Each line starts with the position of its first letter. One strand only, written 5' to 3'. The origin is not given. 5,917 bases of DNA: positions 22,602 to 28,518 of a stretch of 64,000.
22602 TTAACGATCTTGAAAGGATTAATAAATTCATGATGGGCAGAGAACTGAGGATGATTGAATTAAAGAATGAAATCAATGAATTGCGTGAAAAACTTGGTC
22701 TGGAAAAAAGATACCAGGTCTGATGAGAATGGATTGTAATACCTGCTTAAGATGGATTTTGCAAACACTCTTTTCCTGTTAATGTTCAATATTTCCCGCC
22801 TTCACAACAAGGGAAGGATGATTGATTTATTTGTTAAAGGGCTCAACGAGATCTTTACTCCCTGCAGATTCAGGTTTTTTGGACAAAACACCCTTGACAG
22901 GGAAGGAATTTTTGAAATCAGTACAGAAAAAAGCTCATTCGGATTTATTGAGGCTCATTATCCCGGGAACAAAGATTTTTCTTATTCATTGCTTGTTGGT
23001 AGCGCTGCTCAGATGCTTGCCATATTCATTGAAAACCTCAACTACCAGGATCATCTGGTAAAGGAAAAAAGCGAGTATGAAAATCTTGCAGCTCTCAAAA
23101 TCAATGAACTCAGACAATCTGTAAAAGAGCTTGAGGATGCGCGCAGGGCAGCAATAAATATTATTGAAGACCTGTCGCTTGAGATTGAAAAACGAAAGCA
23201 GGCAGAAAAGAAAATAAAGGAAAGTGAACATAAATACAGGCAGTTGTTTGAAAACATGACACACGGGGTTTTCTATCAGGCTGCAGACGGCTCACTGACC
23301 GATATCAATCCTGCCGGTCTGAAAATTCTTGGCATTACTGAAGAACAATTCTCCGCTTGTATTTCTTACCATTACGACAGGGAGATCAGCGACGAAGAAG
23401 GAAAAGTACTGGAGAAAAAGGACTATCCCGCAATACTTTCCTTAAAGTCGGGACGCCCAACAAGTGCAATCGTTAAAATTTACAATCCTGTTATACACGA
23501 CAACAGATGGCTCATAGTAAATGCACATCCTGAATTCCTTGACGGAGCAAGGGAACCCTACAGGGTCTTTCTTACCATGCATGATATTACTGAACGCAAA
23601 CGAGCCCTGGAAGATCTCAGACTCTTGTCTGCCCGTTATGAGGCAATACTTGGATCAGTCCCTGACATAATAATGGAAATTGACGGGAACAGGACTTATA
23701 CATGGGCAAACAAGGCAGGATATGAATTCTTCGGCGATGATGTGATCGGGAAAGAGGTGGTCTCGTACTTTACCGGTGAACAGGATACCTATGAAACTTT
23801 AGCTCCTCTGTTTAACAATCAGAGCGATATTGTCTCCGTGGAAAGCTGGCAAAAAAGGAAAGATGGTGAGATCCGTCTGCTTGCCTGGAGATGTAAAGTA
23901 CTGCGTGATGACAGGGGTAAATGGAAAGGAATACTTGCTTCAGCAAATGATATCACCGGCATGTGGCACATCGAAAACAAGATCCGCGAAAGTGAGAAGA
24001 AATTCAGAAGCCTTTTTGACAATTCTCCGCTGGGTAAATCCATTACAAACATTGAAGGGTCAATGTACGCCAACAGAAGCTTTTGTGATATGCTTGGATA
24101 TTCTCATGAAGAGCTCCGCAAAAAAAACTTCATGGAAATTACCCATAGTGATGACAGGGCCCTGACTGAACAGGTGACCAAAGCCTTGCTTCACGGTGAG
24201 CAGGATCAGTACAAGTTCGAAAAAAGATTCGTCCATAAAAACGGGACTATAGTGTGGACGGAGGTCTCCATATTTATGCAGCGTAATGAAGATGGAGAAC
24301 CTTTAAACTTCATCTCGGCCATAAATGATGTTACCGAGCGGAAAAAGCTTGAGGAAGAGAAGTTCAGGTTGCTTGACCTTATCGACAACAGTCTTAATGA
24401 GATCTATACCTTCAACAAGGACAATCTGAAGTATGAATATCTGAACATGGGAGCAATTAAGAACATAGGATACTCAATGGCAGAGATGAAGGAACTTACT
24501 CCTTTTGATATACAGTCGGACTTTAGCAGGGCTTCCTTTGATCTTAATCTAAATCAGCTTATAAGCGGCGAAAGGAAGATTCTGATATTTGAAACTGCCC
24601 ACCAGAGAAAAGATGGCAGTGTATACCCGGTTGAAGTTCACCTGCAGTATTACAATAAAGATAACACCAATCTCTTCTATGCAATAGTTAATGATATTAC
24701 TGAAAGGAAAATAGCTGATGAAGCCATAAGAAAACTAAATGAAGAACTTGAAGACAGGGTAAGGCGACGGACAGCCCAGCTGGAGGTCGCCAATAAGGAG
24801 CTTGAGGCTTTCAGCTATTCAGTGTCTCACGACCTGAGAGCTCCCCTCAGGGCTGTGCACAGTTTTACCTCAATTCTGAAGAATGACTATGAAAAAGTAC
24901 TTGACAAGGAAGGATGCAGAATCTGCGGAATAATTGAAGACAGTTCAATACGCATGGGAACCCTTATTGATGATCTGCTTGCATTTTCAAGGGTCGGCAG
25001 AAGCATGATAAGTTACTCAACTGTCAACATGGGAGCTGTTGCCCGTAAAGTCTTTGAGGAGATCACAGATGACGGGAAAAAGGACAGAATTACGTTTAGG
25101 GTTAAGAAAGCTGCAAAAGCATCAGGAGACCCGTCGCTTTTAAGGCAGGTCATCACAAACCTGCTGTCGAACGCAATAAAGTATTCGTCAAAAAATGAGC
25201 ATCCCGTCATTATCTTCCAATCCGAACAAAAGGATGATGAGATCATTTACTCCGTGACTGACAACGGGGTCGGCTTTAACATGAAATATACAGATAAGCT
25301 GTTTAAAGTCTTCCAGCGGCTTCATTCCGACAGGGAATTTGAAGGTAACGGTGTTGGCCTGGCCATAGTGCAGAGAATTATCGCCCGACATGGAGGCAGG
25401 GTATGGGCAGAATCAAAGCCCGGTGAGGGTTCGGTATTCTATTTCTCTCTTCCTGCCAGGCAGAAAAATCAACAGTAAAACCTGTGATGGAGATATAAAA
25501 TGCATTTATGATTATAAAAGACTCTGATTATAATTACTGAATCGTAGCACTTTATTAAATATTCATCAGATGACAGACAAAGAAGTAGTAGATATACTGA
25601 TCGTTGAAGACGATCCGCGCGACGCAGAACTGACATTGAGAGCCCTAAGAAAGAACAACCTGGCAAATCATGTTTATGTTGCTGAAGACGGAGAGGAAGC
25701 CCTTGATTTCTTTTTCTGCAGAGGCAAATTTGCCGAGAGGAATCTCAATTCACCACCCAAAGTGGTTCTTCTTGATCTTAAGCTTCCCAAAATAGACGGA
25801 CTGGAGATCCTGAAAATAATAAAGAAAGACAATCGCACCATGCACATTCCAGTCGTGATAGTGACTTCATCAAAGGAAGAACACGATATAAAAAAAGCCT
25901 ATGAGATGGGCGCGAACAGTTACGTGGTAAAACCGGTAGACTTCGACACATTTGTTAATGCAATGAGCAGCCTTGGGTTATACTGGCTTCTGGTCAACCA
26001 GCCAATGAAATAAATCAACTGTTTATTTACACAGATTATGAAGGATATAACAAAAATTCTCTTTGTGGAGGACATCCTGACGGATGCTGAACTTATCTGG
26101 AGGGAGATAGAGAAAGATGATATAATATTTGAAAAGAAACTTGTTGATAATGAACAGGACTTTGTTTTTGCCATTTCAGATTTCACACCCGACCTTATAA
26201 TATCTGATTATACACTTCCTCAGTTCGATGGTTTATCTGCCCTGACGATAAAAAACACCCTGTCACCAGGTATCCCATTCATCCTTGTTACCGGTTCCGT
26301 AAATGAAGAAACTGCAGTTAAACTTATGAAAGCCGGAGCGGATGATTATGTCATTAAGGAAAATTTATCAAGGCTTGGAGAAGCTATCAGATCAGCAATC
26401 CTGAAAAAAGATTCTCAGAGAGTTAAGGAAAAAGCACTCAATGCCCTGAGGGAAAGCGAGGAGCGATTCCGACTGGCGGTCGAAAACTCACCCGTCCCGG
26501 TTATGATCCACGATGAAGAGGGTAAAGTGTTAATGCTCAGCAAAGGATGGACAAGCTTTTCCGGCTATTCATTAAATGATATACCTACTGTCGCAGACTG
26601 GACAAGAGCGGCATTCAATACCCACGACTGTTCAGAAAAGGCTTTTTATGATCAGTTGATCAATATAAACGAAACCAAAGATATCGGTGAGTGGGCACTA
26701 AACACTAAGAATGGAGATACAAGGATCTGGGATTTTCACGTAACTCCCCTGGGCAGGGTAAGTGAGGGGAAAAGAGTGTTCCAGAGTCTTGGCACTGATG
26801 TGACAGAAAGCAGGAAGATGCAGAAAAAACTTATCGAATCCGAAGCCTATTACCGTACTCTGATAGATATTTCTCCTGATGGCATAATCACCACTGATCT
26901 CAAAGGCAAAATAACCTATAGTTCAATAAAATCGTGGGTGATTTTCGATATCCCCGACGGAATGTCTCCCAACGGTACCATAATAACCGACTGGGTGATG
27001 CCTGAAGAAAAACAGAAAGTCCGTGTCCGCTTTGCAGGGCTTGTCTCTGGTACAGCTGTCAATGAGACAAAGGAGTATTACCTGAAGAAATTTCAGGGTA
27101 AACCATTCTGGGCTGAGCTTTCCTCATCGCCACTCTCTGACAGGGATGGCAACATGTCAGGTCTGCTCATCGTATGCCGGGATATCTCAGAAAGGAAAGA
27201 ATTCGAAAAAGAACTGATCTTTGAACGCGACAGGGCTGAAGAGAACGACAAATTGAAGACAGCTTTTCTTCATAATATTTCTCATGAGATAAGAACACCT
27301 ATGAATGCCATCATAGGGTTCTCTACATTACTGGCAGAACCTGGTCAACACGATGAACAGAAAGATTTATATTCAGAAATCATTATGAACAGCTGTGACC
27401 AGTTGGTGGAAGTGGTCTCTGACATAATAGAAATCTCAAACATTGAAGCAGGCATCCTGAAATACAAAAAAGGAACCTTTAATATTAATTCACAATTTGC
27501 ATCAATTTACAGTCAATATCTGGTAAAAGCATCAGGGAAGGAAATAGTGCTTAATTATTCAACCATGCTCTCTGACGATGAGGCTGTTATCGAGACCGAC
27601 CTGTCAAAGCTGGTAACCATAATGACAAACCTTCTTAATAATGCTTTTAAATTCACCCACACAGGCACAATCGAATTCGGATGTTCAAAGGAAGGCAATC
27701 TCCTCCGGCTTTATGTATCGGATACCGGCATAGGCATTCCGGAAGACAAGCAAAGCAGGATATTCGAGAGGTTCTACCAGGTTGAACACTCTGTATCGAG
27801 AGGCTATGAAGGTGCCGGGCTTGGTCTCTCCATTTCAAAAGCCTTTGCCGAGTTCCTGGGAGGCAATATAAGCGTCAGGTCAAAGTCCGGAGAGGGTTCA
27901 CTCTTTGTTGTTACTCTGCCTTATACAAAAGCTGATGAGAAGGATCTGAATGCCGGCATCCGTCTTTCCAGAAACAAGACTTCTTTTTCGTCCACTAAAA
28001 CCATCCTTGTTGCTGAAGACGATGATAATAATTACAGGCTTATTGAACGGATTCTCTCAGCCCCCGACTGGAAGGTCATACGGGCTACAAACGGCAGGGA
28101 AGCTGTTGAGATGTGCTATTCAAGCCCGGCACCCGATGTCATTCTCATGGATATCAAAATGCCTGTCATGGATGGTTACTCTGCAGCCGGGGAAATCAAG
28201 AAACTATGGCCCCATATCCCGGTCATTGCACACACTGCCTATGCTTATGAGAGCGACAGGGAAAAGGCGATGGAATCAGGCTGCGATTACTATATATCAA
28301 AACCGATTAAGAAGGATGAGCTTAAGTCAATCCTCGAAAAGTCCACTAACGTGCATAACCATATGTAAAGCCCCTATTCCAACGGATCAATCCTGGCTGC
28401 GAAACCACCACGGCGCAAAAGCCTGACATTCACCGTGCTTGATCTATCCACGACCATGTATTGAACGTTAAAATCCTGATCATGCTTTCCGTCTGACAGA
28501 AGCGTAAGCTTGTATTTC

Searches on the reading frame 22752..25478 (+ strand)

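Call 66: search_protein_families(library=pfam, proteins=[window:22752-25478:+], max_evalue=0.00001)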
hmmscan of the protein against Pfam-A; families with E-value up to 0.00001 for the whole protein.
window:22752-25478:+ (908 aa): 7 families
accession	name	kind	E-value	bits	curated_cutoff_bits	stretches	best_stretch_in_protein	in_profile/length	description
PF13426.13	PAS_9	-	9.5e-35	119.4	27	3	432-529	7-103/103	PAS domain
PF02518.31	HATPase_c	-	2e-27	96.3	26.4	1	792-903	1-110/111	Histidine kinase-, DNA gyrase B-, and HSP90-like ATPase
PF00989.32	PAS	-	1.1e-26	93.5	22.6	2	417-527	2-113/113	PAS fold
PF08448.16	PAS_4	-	5e-26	91.5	23.1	1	438-531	18-109/110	PAS fold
PF08447.18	PAS_3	-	1.4e-25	89.8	25.6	1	438-522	2-87/89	PAS fold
PF13188.13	PAS_8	-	3.4e-22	78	21.8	1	294-337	1-44/65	PAS domain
PF00512.31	HisKA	-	9.2e-12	45.3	26.9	1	685-748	3-63/66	His Kinase A (phospho-acceptor) domain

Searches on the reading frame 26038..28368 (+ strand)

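Call 66: search_protein_families(library=pfam, proteins=[window:26038-28368:+], max_evalue=0.00001)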
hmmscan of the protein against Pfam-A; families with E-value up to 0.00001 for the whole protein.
window:26038-28368:+ (776 aa): 7 families
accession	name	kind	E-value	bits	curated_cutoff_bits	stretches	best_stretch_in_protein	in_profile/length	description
PF00072.30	Response_reg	-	5.3e-41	139.7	30.2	2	656-766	1-110/111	Response regulator receiver domain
PF02518.31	HATPase_c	-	1.4e-26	93.5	26.4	1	521-630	2-110/111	Histidine kinase-, DNA gyrase B-, and HSP90-like ATPase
PF00989.32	PAS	-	7.4e-16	58.6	22.6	1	271-383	2-113/113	PAS fold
PF00512.31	HisKA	-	1e-15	58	26.9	1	407-472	2-66/66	His Kinase A (phospho-acceptor) domain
PF13426.13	PAS_9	-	1.3e-11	45.1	27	1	280-385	1-103/103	PAS domain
PF08448.16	PAS_4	-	3.1e-10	40.7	23.1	1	279-388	4-110/110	PAS fold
PF13188.13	PAS_8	-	4.7e-10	39.4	21.8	0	142-188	1-47/65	PAS domain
